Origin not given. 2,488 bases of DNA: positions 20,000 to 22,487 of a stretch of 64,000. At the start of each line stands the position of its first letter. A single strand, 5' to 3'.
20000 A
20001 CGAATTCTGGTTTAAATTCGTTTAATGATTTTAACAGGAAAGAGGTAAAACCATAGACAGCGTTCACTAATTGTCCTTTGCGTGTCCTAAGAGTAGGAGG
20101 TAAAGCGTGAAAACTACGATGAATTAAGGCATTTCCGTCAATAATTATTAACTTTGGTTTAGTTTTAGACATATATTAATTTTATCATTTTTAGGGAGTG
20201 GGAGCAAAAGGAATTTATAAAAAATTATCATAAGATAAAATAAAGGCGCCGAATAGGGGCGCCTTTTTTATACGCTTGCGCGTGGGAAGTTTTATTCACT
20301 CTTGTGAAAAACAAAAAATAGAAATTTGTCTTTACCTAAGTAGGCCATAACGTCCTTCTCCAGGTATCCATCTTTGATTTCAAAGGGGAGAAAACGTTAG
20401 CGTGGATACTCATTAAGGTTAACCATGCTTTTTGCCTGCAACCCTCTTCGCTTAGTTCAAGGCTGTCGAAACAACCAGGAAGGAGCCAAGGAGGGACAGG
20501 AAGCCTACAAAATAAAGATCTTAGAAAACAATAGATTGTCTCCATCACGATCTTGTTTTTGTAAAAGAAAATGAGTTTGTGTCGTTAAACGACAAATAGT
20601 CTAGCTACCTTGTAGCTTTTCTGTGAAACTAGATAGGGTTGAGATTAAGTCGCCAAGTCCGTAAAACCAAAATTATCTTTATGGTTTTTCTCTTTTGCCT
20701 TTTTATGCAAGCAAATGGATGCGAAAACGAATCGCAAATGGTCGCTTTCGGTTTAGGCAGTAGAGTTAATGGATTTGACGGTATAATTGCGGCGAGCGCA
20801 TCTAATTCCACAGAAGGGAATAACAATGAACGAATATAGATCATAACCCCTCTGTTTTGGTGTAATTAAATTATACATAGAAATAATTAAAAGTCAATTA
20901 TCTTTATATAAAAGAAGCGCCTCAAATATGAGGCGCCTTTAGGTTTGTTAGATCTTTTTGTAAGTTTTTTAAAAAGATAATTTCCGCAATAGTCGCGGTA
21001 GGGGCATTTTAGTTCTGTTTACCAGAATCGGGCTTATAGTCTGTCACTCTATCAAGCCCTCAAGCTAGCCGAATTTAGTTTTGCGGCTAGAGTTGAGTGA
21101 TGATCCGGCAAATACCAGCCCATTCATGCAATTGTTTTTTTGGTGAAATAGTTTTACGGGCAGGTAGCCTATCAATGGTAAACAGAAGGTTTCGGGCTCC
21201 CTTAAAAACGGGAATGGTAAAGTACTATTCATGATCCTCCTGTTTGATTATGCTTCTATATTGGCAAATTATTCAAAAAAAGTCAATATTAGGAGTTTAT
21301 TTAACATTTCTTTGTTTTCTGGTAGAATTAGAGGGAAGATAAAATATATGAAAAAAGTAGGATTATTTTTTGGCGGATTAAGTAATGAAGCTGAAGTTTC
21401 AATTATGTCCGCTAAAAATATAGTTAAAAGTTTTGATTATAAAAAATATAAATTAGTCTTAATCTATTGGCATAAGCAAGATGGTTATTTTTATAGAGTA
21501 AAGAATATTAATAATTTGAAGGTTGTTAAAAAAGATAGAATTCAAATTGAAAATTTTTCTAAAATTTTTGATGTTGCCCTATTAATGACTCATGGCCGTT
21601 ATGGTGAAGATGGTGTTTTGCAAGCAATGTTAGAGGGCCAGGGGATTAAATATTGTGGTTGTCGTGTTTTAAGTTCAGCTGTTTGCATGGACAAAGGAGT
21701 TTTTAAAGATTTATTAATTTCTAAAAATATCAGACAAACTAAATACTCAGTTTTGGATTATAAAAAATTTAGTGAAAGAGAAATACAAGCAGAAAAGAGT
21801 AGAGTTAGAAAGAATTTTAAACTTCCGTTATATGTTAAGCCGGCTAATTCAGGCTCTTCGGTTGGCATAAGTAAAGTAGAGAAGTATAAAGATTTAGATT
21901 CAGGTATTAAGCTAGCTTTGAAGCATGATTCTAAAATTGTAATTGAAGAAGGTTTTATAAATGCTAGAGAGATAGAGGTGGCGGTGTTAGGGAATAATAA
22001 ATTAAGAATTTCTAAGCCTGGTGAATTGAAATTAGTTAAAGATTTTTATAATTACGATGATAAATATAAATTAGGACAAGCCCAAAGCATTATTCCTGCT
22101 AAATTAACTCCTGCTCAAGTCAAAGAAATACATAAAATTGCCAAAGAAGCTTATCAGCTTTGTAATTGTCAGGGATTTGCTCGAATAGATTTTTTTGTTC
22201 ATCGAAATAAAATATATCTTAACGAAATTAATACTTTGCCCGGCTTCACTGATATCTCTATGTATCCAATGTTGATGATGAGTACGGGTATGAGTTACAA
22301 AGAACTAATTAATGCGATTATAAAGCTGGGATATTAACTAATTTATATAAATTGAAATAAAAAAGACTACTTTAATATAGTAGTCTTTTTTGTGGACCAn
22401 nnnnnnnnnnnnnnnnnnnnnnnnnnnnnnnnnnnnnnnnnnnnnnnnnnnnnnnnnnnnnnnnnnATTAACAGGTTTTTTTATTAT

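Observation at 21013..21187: Candidate RNA C: 175-nt element closed by a perfect 12-bp helix with an internal three-way junction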

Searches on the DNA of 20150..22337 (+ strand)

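Call 8: search_rna_families(source=window, start=20850, end=21350, threshold=evalue, max_evalue=10, show_alignments=3)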
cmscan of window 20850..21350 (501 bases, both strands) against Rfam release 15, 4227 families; matches with E-value up to 10: 10.
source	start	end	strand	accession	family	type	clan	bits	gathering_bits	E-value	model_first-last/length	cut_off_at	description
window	20908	20990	-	RF02869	ncS025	Gene; sRNA;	-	25.9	46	0.016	1-85/85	no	Burkholderia sRNA 25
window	20866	20937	-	RF02719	sca_ncR20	Gene; snRNA; snoRNA; scaRNA;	-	23.8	127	0.28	1-104/104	no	Small Cajal body specific RNA ncR20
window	20894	20988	-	RF02711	TeloSII_ncR49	Gene; sRNA;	-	21.8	55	1.3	1-89/89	no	TeloSII non coding RNA 49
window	20880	20974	-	RF01770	rimP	Cis-reg; leader;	-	19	47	1.4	1-102/102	no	Gammaprotebacteria rimP leader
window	20887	20940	+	RF02427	SpF10_sRNA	Gene; sRNA;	-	17.9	60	1.2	1-57/57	no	Streptococcus sRNA SpF10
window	21050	21105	-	RF04001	mir-7918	Gene; miRNA;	-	17.6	80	0.63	1-58/58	no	mir-7918 microRNA precursor family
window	20866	20947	+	RF02059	STnc50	Gene; sRNA;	-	16.6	55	5.1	1-84/84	no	Salmonella enterica sRNA STnc40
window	20908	20991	-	RF01859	Phe_leader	Cis-reg; leader;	-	15.8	55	6.4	1-125/125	no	Phenylalanine leader peptide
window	20850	20941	+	RF00082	SraG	Gene; sRNA;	-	14.1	50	7.7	77-177/177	5'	SraG RNA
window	20850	20937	+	RF01619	ceN115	Gene; sRNA;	-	12.1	44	7.5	58-159/159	5'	C. elegans sRNA ceN115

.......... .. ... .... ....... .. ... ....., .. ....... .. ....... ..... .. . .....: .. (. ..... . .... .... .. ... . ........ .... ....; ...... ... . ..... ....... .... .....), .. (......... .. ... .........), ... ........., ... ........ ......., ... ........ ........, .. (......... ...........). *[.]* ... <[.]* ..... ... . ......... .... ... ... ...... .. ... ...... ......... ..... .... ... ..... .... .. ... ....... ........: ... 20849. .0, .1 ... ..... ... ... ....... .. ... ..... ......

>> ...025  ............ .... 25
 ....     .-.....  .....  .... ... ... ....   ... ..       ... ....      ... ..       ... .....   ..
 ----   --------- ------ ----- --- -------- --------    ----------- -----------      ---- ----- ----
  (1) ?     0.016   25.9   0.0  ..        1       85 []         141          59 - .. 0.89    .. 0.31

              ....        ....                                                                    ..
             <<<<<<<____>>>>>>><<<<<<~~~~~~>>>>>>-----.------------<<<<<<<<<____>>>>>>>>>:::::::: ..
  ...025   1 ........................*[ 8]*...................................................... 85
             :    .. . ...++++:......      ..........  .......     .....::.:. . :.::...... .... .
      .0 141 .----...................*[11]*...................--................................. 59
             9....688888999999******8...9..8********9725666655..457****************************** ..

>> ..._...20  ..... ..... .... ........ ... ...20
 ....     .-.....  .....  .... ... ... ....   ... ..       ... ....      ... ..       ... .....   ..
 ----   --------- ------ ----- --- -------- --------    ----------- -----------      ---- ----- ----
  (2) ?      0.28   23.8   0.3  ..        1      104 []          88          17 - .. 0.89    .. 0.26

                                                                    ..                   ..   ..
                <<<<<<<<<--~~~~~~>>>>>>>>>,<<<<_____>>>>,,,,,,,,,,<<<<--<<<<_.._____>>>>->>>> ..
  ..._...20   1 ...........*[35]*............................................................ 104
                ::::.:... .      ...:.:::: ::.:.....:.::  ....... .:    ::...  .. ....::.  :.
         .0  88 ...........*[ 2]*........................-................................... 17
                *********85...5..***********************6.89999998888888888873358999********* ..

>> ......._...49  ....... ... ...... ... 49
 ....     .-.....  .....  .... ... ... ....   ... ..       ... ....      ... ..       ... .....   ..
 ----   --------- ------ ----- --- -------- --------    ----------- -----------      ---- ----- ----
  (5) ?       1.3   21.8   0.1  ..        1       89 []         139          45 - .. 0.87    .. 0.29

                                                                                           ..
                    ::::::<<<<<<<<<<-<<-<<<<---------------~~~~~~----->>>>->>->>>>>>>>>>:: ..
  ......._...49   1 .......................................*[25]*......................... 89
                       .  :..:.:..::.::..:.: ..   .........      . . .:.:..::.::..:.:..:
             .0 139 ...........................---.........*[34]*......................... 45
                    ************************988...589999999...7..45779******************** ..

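Call 17: search_rna_families(source=window, start=20150, end=20950, threshold=evalue, max_evalue=5, show_alignments=2)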
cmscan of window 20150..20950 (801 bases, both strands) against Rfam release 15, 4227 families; matches with E-value up to 5: 19.
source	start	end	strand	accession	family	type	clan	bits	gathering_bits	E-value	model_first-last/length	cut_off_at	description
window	20188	20269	+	RF02379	csRNA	Gene; sRNA;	-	23.4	57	1.4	1-93/93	no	Cia-dependent small RNA csRNA1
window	20161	20271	+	RF01859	Phe_leader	Cis-reg; leader;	-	22.5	55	0.34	1-125/125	no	Phenylalanine leader peptide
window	20236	20321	+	RF02900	AaHKsRNA82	Gene; sRNA;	-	21.7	51.4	1.2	1-81/81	no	Aggregatibacter sRNA 82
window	20201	20269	+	RF02057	STnc40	Gene; sRNA;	-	21.3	45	0.5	1-70/70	no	Salmonella enterica sRNA STnc40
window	20209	20265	+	RF02844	RefA9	Gene; antisense;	-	20.2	49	2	1-64/64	no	Enterococcus sRNA A9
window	20236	20333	-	RF01859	Phe_leader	Cis-reg; leader;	-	20.1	55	1.1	1-125/125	no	Phenylalanine leader peptide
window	20226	20308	-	RF02621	BSnc120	Gene; sRNA;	-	19.8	114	0.13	1-88/88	no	Brucella sRNA 120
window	20206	20294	-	RF01770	rimP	Cis-reg; leader;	-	18.7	47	2.5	1-102/102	no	Gammaprotebacteria rimP leader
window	20887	20940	+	RF02427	SpF10_sRNA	Gene; sRNA;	-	17.9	60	1.9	1-57/57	no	Streptococcus sRNA SpF10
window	20792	20949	+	RF00125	IS128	Gene; sRNA;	-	17.5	80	0.52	1-209/209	no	IS128 RNA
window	20218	20272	-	RF02859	Arrc11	Gene; sRNA;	-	17.4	52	3.8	29-83/175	no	Actinobacillus sRNA 11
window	20228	20330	-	RF02502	Atu_C8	Gene; sRNA;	-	17.3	50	1.7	1-122/122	no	Rhizobiales sRNA Atu_C8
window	20230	20296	+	RF01808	MicX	Gene; sRNA;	-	17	75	0.35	1-194/194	no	MicX Vibrio cholerae sRNA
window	20220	20318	-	RF01858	RsaF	Gene; sRNA;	-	17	60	2.2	1-119/119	no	RNA Staph. aureus F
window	20236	20268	-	RF04343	Plastid-psbA-2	Cis-reg;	CL00153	16.9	55.8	3.5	1-60/60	no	Plastid-psbA-2 3UTR RNA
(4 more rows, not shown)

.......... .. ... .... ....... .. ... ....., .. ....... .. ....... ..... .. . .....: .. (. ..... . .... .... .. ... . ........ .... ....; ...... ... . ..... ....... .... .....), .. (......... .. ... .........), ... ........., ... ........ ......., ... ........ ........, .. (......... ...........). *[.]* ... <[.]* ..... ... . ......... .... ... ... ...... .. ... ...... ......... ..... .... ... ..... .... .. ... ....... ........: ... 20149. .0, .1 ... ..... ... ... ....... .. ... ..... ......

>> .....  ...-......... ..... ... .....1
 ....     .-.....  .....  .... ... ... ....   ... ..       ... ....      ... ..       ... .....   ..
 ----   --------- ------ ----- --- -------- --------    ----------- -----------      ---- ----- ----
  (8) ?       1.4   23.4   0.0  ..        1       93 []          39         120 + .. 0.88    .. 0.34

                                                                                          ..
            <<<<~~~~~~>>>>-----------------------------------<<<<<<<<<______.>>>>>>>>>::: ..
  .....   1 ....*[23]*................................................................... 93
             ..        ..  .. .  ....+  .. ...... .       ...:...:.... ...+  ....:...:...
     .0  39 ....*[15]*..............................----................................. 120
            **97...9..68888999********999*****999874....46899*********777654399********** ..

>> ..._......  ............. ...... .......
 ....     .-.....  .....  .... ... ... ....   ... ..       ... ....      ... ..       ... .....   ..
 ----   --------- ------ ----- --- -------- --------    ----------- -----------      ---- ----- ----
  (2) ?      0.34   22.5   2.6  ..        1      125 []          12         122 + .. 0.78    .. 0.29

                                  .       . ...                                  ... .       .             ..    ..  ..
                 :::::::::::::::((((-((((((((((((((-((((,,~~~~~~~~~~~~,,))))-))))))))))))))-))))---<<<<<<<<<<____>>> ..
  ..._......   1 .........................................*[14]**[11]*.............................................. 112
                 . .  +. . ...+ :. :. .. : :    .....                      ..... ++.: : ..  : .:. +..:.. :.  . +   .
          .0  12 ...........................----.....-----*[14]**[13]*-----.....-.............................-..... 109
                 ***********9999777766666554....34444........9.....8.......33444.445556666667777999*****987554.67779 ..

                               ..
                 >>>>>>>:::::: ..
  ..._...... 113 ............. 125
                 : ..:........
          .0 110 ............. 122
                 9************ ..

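Call 23: search_rna_families(sources=[L001, L002, L003, L004, L005, L006, L007, L009], threshold=gathering)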
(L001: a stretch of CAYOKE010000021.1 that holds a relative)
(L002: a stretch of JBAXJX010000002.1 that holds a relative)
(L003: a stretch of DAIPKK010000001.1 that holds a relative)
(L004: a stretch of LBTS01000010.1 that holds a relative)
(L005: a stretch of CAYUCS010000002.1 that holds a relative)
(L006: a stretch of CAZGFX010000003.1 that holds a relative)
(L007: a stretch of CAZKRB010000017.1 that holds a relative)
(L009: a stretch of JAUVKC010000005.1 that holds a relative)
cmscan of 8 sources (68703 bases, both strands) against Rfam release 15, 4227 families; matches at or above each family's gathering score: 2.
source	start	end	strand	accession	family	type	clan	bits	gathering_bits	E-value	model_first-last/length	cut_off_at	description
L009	4910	4983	-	RF00005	tRNA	Gene; tRNA;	CL00001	74.3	29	2.2e-14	1-71/71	no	tRNA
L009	5127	5211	-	RF00005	tRNA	Gene; tRNA;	CL00001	53.9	29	9.3e-09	1-71/71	no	tRNA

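Call 76: search_dna_similar(query=window:20900-21260:+, collection=phages, mode=distant, max_rows=5)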
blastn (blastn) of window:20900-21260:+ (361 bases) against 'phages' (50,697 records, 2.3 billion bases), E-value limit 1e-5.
No match.

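Call 77: search_dna_similar(query=window:20900-21260:+, collection=plasmids, mode=distant, max_rows=5)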
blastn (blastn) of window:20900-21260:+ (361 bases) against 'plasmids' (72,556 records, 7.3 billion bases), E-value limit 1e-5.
No match.

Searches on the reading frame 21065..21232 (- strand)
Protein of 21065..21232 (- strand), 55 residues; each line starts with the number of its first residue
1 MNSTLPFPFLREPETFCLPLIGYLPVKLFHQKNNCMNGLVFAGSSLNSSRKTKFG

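Call 14: search_protein_families(library=pfam, proteins=[window:21065-21232:-], max_evalue=0.01)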
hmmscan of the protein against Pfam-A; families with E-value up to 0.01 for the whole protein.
window:21065-21232:- (55 aa): 1 family
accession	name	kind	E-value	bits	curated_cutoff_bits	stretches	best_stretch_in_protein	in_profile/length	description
PF22623.2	zf-CCCH_9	-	0.0052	17.1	27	1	25-38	2-15/38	KIAA1064-like, CCCH zinc finger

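Call 56: find_homologous_proteins(query=A1, max_evalue=10)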
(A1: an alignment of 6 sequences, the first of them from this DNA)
Query A1 (6 sequences) (55 aa, profile of the alignment): 2 proteins with E <= 10 among 51 candidates.
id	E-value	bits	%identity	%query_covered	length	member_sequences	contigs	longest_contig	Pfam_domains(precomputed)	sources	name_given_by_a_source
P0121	2.6e-11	62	-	-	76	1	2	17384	-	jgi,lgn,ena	-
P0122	1.1e-7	50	43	38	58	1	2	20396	-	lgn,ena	-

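Call 72: search_protein_families(library=ncbifam, proteins=[window:21068-21232:-], max_evalue=1)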
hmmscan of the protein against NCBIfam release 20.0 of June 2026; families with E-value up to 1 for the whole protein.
seq(55 aa): 0 families

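Call 73: search_protein_families(library=phrogs, proteins=[window:21068-21232:-], max_evalue=1)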
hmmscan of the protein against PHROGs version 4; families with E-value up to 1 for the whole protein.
seq(55 aa): 0 families

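Call 74: search_protein_families(library=padloc, proteins=[window:21068-21232:-], max_evalue=1)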
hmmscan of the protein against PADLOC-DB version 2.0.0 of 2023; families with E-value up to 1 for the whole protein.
seq(55 aa): 0 families

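Call 88: search_protein_representatives(alignment_id=A4)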
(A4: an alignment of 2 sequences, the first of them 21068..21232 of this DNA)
Query: 2 sequences, 71 profile positions. Proteins with E-value up to 0.001 (for the whole library): 1; up to 1e-10: 1; up to 1e-30: 0. The best 1 are listed.
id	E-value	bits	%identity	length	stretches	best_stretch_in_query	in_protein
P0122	6.4e-30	119.1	-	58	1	1-59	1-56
